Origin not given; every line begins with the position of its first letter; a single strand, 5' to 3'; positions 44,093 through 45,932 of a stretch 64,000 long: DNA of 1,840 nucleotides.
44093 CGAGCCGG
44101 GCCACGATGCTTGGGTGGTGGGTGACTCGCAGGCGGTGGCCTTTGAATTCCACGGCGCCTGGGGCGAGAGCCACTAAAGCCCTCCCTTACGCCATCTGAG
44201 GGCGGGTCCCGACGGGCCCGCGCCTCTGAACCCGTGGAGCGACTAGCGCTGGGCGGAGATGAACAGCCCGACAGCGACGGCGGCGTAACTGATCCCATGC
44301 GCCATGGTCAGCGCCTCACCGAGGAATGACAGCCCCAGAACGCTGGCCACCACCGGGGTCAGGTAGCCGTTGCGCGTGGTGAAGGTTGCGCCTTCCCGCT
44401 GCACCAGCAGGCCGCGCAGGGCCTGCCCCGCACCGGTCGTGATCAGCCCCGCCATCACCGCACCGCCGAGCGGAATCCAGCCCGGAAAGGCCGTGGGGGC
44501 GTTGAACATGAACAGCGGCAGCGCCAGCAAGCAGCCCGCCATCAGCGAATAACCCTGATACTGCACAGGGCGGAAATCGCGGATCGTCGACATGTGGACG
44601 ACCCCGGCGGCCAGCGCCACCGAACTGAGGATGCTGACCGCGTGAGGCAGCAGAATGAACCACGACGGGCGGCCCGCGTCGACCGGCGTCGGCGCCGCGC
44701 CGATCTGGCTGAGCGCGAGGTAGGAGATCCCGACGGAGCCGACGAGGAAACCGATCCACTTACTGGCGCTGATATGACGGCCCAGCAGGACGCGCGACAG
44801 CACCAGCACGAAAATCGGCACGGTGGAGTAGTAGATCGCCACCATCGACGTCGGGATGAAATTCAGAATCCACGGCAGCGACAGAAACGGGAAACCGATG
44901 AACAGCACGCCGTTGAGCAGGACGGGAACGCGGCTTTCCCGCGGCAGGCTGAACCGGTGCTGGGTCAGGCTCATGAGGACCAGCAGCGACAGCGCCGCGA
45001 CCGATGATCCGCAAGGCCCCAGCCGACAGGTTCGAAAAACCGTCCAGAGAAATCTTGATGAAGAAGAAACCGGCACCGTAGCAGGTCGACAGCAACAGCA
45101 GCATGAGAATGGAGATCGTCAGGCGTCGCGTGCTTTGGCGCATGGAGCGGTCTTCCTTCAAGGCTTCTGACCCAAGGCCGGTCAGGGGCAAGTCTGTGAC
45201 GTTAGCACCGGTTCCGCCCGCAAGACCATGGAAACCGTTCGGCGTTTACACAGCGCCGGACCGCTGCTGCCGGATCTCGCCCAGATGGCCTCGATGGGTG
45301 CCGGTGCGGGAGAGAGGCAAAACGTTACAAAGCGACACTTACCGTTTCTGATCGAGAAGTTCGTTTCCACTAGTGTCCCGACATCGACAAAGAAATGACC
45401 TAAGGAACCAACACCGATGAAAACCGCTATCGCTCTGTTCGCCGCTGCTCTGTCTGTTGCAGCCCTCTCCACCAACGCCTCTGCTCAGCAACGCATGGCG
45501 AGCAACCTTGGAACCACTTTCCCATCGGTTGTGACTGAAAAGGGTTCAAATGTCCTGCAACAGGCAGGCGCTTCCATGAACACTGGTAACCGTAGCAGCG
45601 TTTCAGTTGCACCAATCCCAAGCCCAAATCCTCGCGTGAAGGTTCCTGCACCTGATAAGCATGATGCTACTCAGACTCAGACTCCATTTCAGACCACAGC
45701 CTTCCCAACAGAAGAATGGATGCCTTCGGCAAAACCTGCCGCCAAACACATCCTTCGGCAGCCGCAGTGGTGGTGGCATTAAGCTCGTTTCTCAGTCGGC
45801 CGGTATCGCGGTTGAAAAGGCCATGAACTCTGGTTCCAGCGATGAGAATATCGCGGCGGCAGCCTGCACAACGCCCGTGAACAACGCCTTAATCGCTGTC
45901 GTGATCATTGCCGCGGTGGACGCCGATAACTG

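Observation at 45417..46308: One ORF with three tandem, selectively maintained Flp-pilin boxes and no tad/cpa genes nearby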

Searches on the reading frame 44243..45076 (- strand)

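Call 4: search_protein_families(library=pfam, proteins=[window:44243-45076:-], max_evalue=1)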
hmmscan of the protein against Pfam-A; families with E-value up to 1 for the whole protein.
window:44243-45076:- (277 aa): 1 family
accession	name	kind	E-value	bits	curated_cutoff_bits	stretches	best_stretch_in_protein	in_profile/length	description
PF00892.27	EamA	-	9.7e-17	62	28.2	2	26-119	40-132/135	EamA-like transporter family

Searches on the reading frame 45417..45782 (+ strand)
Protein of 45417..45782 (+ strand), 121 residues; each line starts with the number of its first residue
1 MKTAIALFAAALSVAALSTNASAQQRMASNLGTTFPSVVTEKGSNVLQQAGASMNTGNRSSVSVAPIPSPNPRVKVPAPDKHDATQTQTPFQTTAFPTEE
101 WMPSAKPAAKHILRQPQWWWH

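Call 4: search_protein_families(library=pfam, proteins=[window:45417-45782:+], max_evalue=1)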
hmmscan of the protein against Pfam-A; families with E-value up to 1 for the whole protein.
window:45417-45782:+ (121 aa): 0 families

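Call 9: find_encoding_contigs(protein=window:45417-45782:+, flank=10000, max_places=6)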
Protein window:45417-45782:+ (121 aa): no gene with exactly this product is on record in the collection.
